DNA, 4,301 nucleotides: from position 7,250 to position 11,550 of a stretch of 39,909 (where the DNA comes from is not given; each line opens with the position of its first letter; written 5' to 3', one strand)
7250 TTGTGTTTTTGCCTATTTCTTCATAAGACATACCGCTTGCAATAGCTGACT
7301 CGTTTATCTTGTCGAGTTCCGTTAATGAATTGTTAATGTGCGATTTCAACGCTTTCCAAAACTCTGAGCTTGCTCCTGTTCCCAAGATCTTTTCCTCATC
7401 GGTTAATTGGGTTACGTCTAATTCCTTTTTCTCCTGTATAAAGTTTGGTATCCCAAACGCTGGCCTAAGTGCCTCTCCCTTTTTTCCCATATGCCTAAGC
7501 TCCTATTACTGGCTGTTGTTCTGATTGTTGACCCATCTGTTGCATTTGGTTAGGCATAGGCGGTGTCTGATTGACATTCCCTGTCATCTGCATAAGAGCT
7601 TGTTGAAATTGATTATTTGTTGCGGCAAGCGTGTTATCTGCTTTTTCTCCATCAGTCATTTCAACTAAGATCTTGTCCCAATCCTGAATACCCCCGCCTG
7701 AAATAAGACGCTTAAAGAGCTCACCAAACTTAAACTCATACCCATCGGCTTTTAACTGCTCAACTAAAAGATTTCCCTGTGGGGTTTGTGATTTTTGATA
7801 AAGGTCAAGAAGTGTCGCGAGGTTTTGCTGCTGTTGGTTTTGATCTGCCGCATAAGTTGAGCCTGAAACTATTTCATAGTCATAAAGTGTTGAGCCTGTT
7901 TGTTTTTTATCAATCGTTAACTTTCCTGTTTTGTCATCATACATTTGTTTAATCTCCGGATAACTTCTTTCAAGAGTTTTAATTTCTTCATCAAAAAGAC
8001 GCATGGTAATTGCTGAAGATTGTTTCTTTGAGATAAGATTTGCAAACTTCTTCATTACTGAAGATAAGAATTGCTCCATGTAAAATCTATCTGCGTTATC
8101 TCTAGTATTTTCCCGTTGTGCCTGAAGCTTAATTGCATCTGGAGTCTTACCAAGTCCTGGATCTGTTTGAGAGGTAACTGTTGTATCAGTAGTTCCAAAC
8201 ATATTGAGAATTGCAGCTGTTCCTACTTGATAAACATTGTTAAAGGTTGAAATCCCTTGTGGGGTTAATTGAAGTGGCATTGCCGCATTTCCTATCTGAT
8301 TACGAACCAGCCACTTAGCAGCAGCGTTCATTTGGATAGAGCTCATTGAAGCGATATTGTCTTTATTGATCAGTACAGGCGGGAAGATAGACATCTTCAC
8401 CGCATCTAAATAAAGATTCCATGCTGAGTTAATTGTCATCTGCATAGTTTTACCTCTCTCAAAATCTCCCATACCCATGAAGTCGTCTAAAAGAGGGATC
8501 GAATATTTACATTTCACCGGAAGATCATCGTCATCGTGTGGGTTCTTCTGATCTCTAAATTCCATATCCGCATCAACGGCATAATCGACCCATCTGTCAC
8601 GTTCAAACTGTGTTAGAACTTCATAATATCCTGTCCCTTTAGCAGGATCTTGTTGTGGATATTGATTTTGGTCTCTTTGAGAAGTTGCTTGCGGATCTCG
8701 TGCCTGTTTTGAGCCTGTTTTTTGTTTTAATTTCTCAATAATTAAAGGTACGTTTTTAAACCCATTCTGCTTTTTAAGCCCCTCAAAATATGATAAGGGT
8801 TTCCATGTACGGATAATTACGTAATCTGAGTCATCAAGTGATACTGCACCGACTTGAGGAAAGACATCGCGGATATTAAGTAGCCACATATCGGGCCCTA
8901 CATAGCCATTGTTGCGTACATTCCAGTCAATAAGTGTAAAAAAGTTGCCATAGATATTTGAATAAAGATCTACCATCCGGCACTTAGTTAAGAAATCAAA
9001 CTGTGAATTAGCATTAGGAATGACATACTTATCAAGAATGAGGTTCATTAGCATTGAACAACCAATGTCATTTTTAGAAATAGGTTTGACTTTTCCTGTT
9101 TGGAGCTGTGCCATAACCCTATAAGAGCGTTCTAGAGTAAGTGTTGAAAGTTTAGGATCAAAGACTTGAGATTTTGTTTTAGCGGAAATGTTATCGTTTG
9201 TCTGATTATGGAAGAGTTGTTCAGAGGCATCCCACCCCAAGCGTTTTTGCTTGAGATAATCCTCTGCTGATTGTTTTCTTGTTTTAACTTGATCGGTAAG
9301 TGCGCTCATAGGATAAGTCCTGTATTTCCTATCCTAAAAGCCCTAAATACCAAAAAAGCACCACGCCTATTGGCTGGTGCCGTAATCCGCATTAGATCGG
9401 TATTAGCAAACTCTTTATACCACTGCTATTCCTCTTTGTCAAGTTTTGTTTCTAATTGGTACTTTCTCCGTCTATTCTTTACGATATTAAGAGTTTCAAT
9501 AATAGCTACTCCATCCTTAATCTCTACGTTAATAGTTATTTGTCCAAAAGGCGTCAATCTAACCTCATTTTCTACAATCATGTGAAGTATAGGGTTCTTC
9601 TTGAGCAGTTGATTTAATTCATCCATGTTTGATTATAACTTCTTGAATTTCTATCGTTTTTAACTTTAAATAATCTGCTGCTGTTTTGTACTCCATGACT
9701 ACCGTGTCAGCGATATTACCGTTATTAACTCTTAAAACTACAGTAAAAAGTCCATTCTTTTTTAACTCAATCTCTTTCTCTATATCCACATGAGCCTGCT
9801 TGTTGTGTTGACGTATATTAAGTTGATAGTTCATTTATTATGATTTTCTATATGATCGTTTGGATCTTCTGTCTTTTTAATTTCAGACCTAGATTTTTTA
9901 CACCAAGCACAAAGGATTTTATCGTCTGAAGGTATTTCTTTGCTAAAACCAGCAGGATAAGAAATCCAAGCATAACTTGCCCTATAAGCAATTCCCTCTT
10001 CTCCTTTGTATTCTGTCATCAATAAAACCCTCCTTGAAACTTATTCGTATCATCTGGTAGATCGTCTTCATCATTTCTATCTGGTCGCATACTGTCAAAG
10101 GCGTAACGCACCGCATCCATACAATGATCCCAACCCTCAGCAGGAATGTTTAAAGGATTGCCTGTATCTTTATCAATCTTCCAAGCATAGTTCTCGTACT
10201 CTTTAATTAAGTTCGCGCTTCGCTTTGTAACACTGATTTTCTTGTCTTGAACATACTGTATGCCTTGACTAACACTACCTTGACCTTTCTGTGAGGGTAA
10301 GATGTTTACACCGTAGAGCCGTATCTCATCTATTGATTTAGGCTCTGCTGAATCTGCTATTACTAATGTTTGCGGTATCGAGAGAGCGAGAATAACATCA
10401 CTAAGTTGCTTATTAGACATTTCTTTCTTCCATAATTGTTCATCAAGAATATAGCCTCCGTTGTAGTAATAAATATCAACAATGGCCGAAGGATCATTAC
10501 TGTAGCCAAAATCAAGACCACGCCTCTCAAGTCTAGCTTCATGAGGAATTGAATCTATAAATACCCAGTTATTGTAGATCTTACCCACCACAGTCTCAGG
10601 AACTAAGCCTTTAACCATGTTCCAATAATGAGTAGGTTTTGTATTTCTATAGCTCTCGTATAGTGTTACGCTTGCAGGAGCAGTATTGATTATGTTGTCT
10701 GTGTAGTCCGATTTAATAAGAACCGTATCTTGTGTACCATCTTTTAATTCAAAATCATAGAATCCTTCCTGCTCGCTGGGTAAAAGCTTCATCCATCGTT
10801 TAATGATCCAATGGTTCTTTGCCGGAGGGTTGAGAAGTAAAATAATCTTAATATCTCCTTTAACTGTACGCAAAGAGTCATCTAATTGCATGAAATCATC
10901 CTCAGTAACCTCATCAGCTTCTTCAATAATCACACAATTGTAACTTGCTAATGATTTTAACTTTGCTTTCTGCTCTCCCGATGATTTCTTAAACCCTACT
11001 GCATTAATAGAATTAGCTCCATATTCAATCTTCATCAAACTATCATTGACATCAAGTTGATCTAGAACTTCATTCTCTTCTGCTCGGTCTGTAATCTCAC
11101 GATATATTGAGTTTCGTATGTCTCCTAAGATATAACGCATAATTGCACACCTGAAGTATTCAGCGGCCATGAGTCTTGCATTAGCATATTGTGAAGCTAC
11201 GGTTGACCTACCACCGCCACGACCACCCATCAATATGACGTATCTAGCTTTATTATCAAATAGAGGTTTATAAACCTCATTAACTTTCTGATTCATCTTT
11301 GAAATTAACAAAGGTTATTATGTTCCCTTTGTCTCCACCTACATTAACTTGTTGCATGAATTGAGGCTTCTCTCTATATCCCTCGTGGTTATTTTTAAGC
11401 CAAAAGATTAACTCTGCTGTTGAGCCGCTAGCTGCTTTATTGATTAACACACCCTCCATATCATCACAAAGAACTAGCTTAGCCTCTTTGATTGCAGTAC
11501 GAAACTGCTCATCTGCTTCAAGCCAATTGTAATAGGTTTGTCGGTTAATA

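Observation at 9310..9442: Consensus promoter placed upstream of a terminator in front of the portal gene (cassette a of four)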

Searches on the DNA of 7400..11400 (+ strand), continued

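Call 64: search_with_rna_model(model_id=R1, sources=[L003, L015, L016, L017, L026, L033, L054, L058, L061, L076, L078, L079, L080, L081, L082, L083, L084, L085, L086, L087, L088, L089, L090, L091, L092, L093, L094, L095, L096, L097, L098, L099, L100, L101, L102, L103, L104, L105, L106, L107, L108, L109, L110, L111, L112, L113, L114, L115, L116, L117, L118, L119, L120, L121, L122, L123, L124, L125, L126, L127, L128, L129, L130, L131, L132, L133, L134, L135, L136, L137, L138, L139, L140, L141, L142, L143, L144, L145, L146, L147, L148, L149, L150, L152, L153, L154, L155], max_evalue=5, make_alignment=true)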
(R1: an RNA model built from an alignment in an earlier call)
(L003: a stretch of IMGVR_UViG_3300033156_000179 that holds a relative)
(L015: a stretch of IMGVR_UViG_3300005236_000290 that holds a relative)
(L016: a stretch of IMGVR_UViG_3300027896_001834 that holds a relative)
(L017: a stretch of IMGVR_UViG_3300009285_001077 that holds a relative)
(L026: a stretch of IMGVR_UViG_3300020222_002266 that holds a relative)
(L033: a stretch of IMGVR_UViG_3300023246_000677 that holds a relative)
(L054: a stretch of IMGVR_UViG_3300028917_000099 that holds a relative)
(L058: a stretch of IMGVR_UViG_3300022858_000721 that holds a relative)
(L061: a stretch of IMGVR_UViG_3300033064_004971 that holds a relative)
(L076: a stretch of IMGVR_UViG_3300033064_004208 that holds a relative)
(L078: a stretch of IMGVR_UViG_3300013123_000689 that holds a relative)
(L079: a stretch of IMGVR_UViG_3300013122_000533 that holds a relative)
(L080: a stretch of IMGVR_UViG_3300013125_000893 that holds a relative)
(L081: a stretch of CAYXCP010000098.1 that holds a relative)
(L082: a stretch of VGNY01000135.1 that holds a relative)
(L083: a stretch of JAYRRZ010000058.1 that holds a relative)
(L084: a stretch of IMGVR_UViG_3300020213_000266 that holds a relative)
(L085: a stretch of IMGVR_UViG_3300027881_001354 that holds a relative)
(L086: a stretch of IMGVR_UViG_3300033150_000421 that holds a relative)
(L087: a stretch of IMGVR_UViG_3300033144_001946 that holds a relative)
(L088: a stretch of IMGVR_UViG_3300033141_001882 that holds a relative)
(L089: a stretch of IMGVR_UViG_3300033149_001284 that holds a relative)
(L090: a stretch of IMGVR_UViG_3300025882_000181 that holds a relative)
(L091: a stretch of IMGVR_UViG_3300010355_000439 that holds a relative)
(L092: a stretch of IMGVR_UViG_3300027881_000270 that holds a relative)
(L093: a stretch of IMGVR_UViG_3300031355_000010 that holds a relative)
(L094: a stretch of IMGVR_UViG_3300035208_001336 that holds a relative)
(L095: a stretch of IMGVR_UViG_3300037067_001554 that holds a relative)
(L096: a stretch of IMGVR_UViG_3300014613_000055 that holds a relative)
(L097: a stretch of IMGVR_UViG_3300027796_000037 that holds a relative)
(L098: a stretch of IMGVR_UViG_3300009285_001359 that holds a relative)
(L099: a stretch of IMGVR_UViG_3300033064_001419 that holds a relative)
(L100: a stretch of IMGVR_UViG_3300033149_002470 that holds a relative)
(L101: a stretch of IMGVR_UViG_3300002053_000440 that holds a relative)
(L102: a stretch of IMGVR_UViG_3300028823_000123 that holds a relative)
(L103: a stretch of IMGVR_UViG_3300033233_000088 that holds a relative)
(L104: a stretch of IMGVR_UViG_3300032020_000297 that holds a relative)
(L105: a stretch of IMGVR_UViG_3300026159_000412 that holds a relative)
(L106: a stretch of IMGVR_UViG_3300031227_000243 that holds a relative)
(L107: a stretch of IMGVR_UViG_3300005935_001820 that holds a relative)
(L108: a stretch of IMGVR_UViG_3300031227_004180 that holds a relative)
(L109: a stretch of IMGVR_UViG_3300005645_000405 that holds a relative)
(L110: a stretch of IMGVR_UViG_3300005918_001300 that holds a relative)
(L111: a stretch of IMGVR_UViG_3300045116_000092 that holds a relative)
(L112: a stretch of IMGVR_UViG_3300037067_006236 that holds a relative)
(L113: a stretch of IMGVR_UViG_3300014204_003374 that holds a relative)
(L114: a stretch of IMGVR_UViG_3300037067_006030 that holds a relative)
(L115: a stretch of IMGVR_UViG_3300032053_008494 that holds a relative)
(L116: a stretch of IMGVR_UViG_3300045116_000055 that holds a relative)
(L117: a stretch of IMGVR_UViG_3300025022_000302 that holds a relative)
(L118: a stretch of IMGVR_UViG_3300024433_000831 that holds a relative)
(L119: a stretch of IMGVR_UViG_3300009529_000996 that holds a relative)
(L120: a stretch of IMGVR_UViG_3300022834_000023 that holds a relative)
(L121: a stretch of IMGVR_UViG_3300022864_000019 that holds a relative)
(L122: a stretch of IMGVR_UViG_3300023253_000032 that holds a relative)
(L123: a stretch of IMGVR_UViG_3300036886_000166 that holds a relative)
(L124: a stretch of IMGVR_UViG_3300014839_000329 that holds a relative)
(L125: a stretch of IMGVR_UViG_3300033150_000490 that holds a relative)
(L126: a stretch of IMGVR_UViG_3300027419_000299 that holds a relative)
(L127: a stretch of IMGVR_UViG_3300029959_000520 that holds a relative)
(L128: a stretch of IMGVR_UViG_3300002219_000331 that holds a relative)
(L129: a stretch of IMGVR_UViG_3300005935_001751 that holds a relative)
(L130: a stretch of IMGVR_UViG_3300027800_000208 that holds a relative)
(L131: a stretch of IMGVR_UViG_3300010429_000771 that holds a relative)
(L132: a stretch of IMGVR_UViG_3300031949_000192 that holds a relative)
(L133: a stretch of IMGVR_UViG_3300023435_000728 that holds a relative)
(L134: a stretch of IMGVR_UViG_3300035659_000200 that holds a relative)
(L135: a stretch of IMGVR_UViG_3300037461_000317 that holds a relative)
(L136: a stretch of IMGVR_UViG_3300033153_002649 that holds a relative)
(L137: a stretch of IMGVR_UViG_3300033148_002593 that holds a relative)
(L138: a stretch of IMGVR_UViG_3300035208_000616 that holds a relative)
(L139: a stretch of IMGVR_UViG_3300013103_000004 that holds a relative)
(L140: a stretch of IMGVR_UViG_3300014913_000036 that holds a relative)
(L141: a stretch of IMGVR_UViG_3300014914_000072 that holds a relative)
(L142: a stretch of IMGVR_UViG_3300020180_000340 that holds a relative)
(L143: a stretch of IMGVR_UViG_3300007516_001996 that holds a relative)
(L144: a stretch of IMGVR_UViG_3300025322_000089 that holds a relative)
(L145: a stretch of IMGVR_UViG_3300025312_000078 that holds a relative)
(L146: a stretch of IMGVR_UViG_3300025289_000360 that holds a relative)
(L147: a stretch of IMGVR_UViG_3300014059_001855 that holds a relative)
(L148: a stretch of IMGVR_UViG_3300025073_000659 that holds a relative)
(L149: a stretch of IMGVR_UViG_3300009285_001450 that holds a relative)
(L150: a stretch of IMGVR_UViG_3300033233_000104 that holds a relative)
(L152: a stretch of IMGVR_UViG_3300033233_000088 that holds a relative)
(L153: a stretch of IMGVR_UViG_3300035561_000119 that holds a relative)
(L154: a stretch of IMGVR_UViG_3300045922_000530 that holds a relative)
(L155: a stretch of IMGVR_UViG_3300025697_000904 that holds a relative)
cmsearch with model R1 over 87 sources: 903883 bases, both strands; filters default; matches with E-value up to 5: 36.
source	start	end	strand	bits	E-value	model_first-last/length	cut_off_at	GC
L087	3106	3136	+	32.7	0.0009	1-31/31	no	0.35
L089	1081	1111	+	32.7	0.0009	1-31/31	no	0.35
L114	2672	2702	+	31.8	0.0015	1-31/31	no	0.35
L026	527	557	+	30.7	0.0027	1-31/31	no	0.52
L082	375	405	+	30.7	0.0027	1-31/31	no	0.52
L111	1115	1145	+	29.7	0.0048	1-31/31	no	0.35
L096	3191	3221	+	28.5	0.009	1-31/31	no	0.55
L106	9932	9962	+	27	0.021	1-31/31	no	0.42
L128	3987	4017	+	26.9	0.022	1-31/31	no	0.48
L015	85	115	+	25.7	0.041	1-31/31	no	0.26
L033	2447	2477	+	25.7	0.043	1-31/31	no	0.52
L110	2468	2498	+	25.7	0.043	1-31/31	no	0.52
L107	3178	3208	+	25.3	0.052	1-31/31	no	0.39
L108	1053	1083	+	25.3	0.052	1-31/31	no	0.39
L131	2303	2333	+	25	0.064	1-31/31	no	0.52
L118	2473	2503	+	24.8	0.071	1-31/31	no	0.23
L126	1471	1501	+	24.4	0.088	1-31/31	no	0.52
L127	6086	6116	+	24.4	0.088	1-31/31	no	0.52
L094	3815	3845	+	24.3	0.092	1-31/31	no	0.29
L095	2739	2769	+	24.3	0.092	1-31/31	no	0.29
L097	4126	4155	+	23.2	0.17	1-31/31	no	0.43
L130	3776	3805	+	23.2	0.17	1-31/31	no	0.43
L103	9931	9961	+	21.5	0.42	1-31/31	no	0.48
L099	2054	2084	+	21.3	0.47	1-31/31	no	0.29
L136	5350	5380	+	21.1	0.52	1-31/31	no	0.45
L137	2760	2790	+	21.1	0.52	1-31/31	no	0.45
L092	594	626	+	20.9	0.59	1-31/31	no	0.39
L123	8834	8863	+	20.6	0.68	1-31/31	no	0.43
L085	4732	4762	+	20.4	0.78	1-31/31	no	0.32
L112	4340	4370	+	20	0.94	1-31/31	no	0.42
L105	6203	6233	+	18.7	1.9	1-31/31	no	0.52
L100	3359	3389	+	18.2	2.6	1-31/31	no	0.42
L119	1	28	+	18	2.8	4-31/31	5'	0.21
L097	14276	14305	+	17.4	4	1-31/31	no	0.53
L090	5780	5806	-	17.3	4.3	1-31/31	no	0.48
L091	12396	12422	-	17.3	4.3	1-31/31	no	0.48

Alignment A3: 36 matches aligned to the model, 34 columns, each read 5' to 3' on its own strand. Consensus structure (alignment columns), stored with it:
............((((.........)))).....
